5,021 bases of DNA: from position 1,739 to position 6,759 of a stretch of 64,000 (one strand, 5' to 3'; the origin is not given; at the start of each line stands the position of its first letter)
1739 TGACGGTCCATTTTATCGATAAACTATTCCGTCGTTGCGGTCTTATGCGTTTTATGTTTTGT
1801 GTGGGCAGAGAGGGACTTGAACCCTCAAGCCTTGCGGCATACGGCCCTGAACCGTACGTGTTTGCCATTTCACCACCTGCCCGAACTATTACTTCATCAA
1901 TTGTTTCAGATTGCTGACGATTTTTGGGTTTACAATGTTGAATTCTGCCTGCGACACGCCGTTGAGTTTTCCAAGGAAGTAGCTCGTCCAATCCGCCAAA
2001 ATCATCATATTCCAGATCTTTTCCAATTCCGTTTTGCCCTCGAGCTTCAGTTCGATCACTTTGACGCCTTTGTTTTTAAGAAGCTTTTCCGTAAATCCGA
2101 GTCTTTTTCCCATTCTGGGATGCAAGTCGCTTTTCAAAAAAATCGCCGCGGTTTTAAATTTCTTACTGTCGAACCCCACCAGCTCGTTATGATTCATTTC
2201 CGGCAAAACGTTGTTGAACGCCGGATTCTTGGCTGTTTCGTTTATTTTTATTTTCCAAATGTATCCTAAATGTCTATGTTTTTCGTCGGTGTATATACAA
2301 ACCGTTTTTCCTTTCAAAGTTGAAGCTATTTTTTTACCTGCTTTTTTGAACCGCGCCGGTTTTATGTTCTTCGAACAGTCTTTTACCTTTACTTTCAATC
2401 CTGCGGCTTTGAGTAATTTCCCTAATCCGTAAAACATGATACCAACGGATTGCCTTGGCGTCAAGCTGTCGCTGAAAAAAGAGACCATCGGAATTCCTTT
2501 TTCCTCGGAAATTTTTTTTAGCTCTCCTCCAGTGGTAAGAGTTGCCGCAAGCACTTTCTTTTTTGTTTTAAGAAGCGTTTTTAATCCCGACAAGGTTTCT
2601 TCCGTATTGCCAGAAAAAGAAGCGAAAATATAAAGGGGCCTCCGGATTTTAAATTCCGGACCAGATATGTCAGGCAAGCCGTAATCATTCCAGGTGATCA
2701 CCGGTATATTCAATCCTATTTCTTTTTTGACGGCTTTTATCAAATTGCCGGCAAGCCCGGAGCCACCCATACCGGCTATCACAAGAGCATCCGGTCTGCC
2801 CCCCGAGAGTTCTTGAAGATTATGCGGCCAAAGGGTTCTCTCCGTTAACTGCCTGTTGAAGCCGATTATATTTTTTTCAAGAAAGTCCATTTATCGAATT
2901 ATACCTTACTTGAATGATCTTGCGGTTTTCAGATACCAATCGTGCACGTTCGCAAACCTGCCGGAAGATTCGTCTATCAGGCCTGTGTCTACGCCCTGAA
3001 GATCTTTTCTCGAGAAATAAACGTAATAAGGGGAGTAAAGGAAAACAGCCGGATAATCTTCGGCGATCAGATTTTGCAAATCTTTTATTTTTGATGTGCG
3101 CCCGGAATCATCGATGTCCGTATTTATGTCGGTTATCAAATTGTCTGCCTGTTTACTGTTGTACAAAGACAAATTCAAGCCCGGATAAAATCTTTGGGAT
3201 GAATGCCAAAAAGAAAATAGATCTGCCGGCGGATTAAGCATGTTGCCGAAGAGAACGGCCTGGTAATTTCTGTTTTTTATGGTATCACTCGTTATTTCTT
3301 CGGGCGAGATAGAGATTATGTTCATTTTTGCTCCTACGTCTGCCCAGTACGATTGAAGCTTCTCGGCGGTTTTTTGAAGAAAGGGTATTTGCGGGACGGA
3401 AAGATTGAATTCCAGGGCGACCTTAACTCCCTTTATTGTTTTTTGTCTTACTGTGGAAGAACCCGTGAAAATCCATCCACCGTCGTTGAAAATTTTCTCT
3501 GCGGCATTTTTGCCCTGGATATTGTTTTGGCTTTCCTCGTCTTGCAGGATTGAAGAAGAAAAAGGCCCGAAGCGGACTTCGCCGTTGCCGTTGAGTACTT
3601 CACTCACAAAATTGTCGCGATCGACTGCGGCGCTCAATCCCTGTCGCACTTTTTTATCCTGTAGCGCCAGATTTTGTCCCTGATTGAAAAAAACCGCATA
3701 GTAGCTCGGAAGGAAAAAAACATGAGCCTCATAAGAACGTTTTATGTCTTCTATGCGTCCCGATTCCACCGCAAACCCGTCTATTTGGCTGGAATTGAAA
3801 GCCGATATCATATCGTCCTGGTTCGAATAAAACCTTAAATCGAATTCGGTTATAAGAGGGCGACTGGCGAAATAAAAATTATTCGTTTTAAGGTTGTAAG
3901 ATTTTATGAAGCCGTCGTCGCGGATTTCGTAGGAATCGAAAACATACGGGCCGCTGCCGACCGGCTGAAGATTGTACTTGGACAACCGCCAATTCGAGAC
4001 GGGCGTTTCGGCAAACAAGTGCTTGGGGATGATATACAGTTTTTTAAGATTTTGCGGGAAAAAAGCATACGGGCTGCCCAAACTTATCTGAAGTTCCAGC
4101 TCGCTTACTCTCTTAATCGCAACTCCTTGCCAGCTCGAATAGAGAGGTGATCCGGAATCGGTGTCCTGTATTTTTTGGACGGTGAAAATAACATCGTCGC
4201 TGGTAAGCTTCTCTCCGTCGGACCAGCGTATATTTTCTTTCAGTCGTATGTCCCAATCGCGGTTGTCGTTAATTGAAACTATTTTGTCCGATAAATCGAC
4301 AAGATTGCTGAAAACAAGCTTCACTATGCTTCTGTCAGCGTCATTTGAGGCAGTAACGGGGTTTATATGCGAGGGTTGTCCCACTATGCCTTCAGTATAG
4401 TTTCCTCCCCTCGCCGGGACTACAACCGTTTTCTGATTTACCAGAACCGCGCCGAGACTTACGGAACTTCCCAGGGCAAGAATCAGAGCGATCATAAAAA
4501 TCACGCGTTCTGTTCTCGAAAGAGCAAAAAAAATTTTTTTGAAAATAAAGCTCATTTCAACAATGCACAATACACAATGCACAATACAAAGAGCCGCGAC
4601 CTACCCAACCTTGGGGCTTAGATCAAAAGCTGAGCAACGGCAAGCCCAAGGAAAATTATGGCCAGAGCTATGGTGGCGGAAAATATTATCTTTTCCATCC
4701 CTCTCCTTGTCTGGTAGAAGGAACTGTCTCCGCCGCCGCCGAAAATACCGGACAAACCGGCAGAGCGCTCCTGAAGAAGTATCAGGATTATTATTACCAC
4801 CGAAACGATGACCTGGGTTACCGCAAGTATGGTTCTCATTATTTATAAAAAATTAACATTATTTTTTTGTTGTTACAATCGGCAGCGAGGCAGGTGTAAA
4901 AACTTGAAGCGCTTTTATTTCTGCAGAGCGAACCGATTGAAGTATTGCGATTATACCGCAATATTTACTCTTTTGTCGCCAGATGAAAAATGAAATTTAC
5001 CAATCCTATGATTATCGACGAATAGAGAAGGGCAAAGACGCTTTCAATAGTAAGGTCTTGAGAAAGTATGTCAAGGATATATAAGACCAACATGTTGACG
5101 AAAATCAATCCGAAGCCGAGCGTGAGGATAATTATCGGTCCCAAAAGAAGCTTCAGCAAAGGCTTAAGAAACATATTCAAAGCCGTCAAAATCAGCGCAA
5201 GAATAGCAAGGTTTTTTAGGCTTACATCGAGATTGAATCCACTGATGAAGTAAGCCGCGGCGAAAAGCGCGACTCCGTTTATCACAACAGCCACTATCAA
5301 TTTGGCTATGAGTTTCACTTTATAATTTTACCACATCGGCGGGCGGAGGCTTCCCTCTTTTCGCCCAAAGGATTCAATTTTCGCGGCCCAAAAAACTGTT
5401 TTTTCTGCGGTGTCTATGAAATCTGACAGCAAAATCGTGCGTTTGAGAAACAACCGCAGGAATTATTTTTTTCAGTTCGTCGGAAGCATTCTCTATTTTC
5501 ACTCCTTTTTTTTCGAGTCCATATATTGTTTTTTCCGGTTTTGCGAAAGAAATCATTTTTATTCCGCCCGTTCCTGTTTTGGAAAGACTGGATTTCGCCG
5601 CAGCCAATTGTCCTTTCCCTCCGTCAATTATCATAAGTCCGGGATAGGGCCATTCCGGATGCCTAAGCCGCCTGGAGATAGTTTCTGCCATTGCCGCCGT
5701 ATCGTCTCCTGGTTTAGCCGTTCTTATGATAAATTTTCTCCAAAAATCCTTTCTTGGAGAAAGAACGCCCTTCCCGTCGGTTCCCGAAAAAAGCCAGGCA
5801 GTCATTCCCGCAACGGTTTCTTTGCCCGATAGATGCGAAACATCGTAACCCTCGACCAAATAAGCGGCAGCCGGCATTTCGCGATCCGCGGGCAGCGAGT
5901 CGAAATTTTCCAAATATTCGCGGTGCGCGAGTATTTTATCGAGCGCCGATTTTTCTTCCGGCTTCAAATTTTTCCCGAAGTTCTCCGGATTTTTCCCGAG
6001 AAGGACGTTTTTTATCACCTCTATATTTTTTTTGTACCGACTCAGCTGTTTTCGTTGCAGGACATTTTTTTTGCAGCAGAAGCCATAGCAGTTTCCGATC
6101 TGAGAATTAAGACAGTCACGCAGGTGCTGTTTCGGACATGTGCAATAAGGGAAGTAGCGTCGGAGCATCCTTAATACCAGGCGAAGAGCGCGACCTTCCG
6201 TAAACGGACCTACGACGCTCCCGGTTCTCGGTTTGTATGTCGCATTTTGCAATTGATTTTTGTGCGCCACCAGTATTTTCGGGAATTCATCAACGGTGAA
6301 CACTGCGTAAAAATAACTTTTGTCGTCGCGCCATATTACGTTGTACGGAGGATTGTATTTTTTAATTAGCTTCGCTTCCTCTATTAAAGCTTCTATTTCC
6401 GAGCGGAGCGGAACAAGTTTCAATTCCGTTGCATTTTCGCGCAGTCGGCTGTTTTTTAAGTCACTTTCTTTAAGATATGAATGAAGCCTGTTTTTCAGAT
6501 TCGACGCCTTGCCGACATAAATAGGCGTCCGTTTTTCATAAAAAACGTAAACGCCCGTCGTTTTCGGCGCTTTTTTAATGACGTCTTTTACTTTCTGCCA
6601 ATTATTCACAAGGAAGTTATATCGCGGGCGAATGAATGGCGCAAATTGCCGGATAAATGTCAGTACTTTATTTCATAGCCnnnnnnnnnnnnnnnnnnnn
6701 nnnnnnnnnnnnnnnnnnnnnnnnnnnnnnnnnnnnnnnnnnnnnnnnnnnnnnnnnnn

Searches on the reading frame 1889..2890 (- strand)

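Call 11: search_protein_families(library=pfam, proteins=[window:1889-2890:-], max_evalue=0.00001)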
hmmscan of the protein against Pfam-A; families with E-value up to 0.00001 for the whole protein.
window:1889-2890:- (333 aa): 1 family
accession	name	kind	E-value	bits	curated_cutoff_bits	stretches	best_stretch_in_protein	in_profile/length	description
PF10432.14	bact-PGI_C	-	5.5e-34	117.7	24.5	1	182-319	2-143/151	Bacterial phospho-glucose isomerase C-terminal SIS domain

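Call 50: search_protein_families(library=ncbifam, proteins=[window:1889-2890:-], max_evalue=1e-8)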
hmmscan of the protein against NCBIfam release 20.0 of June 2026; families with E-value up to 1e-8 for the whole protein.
window:1889-2890:- (333 aa): 6 families
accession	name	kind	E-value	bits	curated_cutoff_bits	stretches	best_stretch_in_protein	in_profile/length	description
NF006423.0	PRK08674.1-2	equivalog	8.8e-58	195.7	254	1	28-319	22-308/317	bifunctional phosphoglucose/phosphomannose isomerase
TIGR02128.1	G6PI_arch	equivalog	1.5e-54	185.1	213.9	1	23-316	12-296/308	bifunctional phosphoglucose/phosphomannose isomerase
NF006426.0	PRK08674.1-6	subfamily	4.8e-47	160.5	295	1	34-321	47-343/354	bifunctional phosphoglucose/phosphomannose isomerase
NF006425.0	PRK08674.1-5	equivalog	3.2e-42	144.7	471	1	34-321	50-347/358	bifunctional phosphoglucose/phosphomannose isomerase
NF006422.0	PRK08674.1-1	subfamily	4.4e-30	105.2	317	1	34-320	26-288/302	bifunctional phosphoglucose/phosphomannose isomerase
NF006424.0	PRK08674.1-3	equivalog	2.4e-22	79.8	730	1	36-316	53-341/355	bifunctional phosphoglucose/phosphomannose isomerase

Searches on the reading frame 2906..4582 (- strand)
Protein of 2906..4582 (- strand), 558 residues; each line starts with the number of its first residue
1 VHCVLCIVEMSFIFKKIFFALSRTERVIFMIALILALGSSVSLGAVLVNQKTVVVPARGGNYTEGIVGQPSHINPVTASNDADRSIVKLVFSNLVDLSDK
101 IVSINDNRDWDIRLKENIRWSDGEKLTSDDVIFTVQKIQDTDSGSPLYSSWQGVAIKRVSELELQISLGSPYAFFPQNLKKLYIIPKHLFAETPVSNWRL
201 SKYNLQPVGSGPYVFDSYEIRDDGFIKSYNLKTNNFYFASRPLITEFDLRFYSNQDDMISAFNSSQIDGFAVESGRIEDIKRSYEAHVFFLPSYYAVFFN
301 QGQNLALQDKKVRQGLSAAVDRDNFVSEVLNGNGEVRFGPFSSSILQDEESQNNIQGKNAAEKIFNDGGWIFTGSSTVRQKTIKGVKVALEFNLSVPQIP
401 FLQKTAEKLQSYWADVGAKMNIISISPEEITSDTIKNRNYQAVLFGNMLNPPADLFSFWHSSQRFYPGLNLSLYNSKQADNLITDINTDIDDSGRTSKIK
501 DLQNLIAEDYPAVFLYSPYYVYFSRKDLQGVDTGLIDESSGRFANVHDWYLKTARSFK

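Call 11: search_protein_families(library=pfam, proteins=[window:2906-4582:-], max_evalue=0.00001)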
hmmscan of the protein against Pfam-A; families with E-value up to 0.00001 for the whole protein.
window:2906-4582:- (558 aa): 1 family
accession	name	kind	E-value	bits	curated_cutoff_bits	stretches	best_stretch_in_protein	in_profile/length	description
PF00496.27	SBP_bac_5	-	3.7e-49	168.2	32.4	1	105-460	14-359/368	Bacterial extracellular solute-binding proteins, family 5 Middle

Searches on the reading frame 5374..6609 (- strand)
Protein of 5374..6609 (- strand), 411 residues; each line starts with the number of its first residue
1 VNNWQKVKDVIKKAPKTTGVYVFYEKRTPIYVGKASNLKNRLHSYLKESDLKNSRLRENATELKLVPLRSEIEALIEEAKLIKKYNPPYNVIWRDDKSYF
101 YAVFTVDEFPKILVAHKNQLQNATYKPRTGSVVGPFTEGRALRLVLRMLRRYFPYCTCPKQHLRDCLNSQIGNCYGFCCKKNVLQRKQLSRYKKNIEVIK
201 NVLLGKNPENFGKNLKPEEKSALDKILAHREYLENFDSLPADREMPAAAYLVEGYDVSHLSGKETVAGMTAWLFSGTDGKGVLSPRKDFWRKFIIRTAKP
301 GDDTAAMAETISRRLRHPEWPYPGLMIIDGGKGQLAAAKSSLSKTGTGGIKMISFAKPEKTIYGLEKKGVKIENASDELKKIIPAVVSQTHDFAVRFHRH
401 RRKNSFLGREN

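Call 11: search_protein_families(library=pfam, proteins=[window:5374-6609:-], max_evalue=0.00001)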
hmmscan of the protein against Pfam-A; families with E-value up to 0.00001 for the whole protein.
window:5374-6609:- (411 aa): 2 families
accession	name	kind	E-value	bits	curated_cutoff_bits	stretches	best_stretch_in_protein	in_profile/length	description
PF08459.17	UvrC_RNaseH_dom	-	4.9e-24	85.4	22.3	1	245-395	6-159/159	UvrC RNAse H endonuclease domain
PF01541.30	GIY-YIG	-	1.8e-08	35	22.6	1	19-90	3-78/78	GIY-YIG catalytic domain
